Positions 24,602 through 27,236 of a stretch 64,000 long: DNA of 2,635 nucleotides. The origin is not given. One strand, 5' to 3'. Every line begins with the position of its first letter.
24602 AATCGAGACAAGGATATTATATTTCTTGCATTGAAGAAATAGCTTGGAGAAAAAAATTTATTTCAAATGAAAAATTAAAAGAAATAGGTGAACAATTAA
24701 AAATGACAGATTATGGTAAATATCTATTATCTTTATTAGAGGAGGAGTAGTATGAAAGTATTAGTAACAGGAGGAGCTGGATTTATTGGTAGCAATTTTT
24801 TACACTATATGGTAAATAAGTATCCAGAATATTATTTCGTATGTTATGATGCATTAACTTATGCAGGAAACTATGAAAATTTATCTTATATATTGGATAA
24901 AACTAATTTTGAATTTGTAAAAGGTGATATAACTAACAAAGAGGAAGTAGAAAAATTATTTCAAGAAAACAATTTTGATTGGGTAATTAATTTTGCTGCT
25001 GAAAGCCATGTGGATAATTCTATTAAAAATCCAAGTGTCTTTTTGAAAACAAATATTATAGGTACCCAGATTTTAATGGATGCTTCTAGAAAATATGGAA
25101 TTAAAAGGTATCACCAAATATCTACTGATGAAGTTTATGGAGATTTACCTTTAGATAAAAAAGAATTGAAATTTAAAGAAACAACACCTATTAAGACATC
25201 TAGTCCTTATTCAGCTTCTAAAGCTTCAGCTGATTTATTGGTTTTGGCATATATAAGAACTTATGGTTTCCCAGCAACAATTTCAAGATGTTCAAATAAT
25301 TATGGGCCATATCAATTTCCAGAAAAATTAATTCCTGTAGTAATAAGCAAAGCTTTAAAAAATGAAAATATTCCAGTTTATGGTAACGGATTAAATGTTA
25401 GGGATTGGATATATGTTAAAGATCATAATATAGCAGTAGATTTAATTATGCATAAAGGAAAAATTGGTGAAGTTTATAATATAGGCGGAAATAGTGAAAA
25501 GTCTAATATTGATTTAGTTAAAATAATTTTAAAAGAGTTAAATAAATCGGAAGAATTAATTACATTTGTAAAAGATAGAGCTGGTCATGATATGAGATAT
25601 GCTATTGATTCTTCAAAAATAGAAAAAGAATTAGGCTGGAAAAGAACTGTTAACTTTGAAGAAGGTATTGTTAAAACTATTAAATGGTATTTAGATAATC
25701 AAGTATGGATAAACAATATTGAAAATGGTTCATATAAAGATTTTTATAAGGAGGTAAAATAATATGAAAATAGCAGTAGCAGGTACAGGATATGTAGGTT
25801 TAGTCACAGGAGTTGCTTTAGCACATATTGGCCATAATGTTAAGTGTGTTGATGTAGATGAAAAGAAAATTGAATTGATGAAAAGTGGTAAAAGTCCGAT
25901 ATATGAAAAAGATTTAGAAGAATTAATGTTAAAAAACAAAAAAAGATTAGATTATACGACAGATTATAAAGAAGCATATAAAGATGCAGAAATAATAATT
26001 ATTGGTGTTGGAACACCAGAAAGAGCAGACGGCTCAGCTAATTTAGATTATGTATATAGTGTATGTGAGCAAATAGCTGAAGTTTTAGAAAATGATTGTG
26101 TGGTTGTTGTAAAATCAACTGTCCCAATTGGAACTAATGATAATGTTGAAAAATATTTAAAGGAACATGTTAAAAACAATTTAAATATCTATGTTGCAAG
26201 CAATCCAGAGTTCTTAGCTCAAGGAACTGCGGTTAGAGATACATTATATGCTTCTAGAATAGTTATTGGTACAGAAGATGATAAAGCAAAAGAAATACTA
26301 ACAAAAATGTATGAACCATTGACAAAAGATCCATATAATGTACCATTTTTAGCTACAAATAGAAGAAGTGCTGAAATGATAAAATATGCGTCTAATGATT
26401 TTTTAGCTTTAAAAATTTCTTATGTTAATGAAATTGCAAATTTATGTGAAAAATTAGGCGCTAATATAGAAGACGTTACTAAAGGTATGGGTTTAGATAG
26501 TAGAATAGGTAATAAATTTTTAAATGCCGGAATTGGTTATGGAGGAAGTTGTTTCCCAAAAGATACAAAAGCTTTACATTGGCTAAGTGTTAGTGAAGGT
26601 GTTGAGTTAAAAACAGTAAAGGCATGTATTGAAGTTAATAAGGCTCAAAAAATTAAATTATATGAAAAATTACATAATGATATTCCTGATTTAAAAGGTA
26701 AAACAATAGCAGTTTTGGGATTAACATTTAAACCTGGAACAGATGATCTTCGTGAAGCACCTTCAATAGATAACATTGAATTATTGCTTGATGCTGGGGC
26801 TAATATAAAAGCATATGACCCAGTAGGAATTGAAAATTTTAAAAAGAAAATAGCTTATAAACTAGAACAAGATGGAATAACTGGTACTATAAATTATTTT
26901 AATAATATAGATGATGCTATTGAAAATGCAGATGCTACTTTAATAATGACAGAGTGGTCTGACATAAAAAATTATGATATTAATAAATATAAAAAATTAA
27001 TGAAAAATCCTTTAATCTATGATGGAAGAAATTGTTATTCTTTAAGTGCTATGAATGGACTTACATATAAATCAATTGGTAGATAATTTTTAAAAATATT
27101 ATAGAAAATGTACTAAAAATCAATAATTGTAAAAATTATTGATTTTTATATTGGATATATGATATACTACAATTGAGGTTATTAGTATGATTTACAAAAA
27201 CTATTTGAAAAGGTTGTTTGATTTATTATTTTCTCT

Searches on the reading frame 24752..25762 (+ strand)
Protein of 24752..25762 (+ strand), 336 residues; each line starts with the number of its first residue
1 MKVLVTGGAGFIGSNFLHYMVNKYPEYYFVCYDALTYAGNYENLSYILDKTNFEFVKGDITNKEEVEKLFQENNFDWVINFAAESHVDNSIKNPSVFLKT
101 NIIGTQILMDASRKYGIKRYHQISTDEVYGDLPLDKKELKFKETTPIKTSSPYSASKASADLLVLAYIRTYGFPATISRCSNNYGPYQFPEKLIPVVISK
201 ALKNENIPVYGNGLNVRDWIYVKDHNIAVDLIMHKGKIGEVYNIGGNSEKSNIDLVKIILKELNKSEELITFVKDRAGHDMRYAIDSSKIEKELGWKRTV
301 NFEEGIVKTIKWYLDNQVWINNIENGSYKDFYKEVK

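Call 5: search_protein_families(library=pfam, proteins=[window:24752-25762:+], max_evalue=0.01)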
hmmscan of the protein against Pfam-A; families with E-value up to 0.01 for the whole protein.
window:24752-25762:+ (336 aa): 8 families
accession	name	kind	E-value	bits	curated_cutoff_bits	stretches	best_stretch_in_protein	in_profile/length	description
PF16363.11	GDP_Man_Dehyd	-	1.9e-86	291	27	1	4-308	1-331/332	GDP-mannose 4,6 dehydratase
PF01370.27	Epimerase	-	3.1e-67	226.9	20.9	1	3-245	1-240/240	NAD dependent epimerase/dehydratase family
PF01073.25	3Beta_HSD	-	8.4e-17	61.5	22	1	4-229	1-223/280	3-beta hydroxysteroid dehydrogenase/isomerase family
PF02719.21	Polysacc_synt_2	-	1.2e-16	61.2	20.2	1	3-127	1-130/293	Polysaccharide biosynthesis protein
PF04321.23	RmlD_sub_bind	-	5.8e-15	55.6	27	1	1-273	1-241/287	RmlD substrate binding domain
PF07993.18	NAD_binding_4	-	6.2e-11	42.4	20.1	1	5-182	1-206/258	Male sterility protein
PF13460.12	NAD_binding_10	-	1.1e-05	25.8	27.2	1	40-139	28-112/184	NAD(P)H-binding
PF00106.31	adh_short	-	0.0057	16.6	26.6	0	3-72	3-70/195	short chain dehydrogenase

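Call 6: search_protein_families(library=ncbifam, proteins=[window:24752-25762:+], max_evalue=0.01)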
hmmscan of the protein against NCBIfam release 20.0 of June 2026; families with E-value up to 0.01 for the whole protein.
window:24752-25762:+ (336 aa): 30 families (the best 25 are shown)
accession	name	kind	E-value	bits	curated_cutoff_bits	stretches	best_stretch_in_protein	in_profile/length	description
TIGR01181.1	dTDP_gluc_dehyt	equivalog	1.3e-143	477.9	365.1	1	2-323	1-321/321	dTDP-glucose 4,6-dehydratase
NF007490.0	PRK10084.1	subfamily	1.3e-115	386.2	649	1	1-332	1-353/361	dTDP-glucose 4,6-dehydratase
NF007582.0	PRK10217.1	equivalog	7.6e-111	370.6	698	1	2-329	3-347/355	dTDP-glucose 4,6-dehydratase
TIGR04180.1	EDH_00030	hypoth_equivalog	6.4e-45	153.5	475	1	3-298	1-294/297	NAD-dependent 4,6-dehydratase LegB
TIGR01179.1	galE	equivalog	1.2e-39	136.1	262.3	1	2-314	1-326/332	UDP-glucose 4-epimerase GalE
TIGR02622.1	CDP_4_6_dhtase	equivalog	1.2e-31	110.2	278.45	1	2-324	6-341/352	CDP-glucose 4,6-dehydratase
NF007956.0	PRK10675.1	subfamily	2.7e-27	95.8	394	1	1-313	1-329/338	UDP-glucose 4-epimerase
TIGR02197.1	heptose_epim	equivalog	1.6e-21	76.8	274.6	1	3-315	1-315/316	ADP-glyceromanno-heptose 6-epimerase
NF011728.1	PRK15181.1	equivalog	4.5e-21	75.2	760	1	3-317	18-341/348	Vi polysaccharide biosynthesis UDP-N-acetylglucosaminuronic acid C-4 epimerase TviC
TIGR01472.1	gmd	equivalog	8.8e-21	74.5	415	1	51-267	54-272/342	GDP-mannose 4,6-dehydratase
TIGR03466.1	HpnA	hypoth_equivalog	3.1e-18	65.7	367.65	1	1-258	1-238/327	hopanoid-associated sugar epimerase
NF047922.1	GDPFucSynFcl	equivalog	2.2e-17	63.5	500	1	59-317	38-305/308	GDP-L-fucose synthase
TIGR01214.1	rmlD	equivalog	2.4e-13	49.8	224.05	1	2-266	1-229/285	dTDP-4-dehydrorhamnose reductase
TIGR03589.1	PseB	equivalog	4.1e-13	49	407.75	1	2-128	6-128/324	UDP-N-acetylglucosamine 4,6-dehydratase (inverting)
NF042422.1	oxyalk_red_OleD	equivalog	7.1e-12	45.3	580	1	1-226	1-208/329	2-alkyl-3-oxoalkanoate reductase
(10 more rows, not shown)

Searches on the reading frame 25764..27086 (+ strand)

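Call 5: search_protein_families(library=pfam, proteins=[window:25764-27086:+], max_evalue=0.01)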
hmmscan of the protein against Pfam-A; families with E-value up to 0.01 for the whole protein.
window:25764-27086:+ (440 aa): 10 families
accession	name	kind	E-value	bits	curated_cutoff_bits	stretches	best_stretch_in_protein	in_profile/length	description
PF03721.20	UDPG_MGDP_dh_N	-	6.5e-63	212.1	27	1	1-181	1-186/187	UDP-glucose/GDP-mannose dehydrogenase family, NAD binding domain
PF00984.24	UDPG_MGDP_dh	-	2.6e-37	127.3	25.4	1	201-293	1-93/94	UDP-glucose/GDP-mannose dehydrogenase family, central domain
PF03720.21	UDPG_MGDP_dh_C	-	1.9e-33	115.4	30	1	316-425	1-101/103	UDP-glucose/GDP-mannose dehydrogenase family, UDP binding domain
PF01210.29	NAD_Gly3P_dh_N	-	6.6e-06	26.6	23.1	1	2-150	1-136/158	NAD-dependent glycerol-3-phosphate dehydrogenase N-terminus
PF03446.21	NAD_binding_2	-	3.7e-05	24.2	21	1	2-138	1-113/161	NAD binding domain of 6-phosphogluconate dehydrogenase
PF00056.29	Ldh_1_N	-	5.1e-05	23.8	27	1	1-122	1-123/141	lactate/malate dehydrogenase, NAD binding domain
PF02737.24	3HCDH_N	-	0.00014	22.3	22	1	2-79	1-83/180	3-hydroxyacyl-CoA dehydrogenase, NAD binding domain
PF00185.30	OTCace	-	0.00096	19.7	29.4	0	337-410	19-94/157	Aspartate/ornithine carbamoyltransferase, Asp/Orn binding domain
PF02558.23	ApbA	-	0.00096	19.2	22.2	1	3-82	1-74/150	Ketopantoate reductase PanE/ApbA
PF00070.33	Pyr_redox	-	0.0015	19.4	22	0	2-34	1-33/82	Pyridine nucleotide-disulphide oxidoreductase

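Call 6: search_protein_families(library=ncbifam, proteins=[window:25764-27086:+], max_evalue=0.01)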
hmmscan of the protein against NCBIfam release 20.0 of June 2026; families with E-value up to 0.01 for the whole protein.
window:25764-27086:+ (440 aa): 19 families
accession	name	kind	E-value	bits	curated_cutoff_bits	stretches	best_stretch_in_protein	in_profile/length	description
NF047673.2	TeichurnBiosyTuaD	equivalog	3.1e-151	504.4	700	1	2-440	3-431/439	UDP-glucose 6-dehydrogenase TuaD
TIGR03026.1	NDP-sugDHase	subfamily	4.1e-136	454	189.8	1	1-423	1-413/413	nucleotide sugar dehydrogenase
NF041297.1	UDPGDh_AglM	equivalog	2.5e-114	382.5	670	1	1-437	1-427/429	UDP-glucose 6-dehydrogenase AglM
NF040825.1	UDPMaNacDH_Arch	equivalog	2.2e-59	201.4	750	1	1-440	1-415/418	UDP-N-acetyl-D-mannosamine dehydrogenase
NF011631.0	PRK15057.1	equivalog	5.1e-58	197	757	1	1-358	1-342/388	UDP-glucose 6-dehydrogenase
NF008286.0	PRK11064.1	equivalog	2.6e-40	138.3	459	1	2-410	5-408/420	UDP-N-acetyl-D-mannosamine dehydrogenase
NF011729.0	PRK15182.1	equivalog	2.5e-17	62.8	592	1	1-354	7-356/425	Vi polysaccharide biosynthesis UDP-N-acetylglucosamine C-6 dehydrogenase TviB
NF000941.0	PRK00094.1-3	equivalog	2.3e-06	27.1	423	1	2-159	3-148/336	NAD(P)H-dependent glycerol-3-phosphate dehydrogenase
NF000942.0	PRK00094.1-4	subfamily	4.7e-05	22.7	257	1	1-150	3-140/334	NAD(P)H-dependent glycerol-3-phosphate dehydrogenase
NF006143.0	PRK08293.1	equivalog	6.5e-05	22.4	312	1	2-118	6-121/291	3-hydroxyacyl-CoA dehydrogenase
NF042925.1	FHMPC_DH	equivalog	0.0001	21.7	500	1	1-123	1-119/304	5-formyl-3-hydroxy-2-methylpyridine 4-carboxylate 5-dehydrogenase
NF004863.0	PRK06223.1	subfamily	0.00014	21.1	283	1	1-117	4-120/313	malate dehydrogenase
NF006722.0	PRK09260.1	equivalog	0.00089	18.6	429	1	2-114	4-114/289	3-hydroxyacyl-CoA dehydrogenase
NF005691.0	PRK07494.1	equivalog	0.0016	17.1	459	1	2-35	10-43/404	UbiH/UbiF family hydroxylase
TIGR00745.1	apbA_panE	subfamily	0.0018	17.6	141.35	1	2-82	1-76/305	2-dehydropantoate 2-reductase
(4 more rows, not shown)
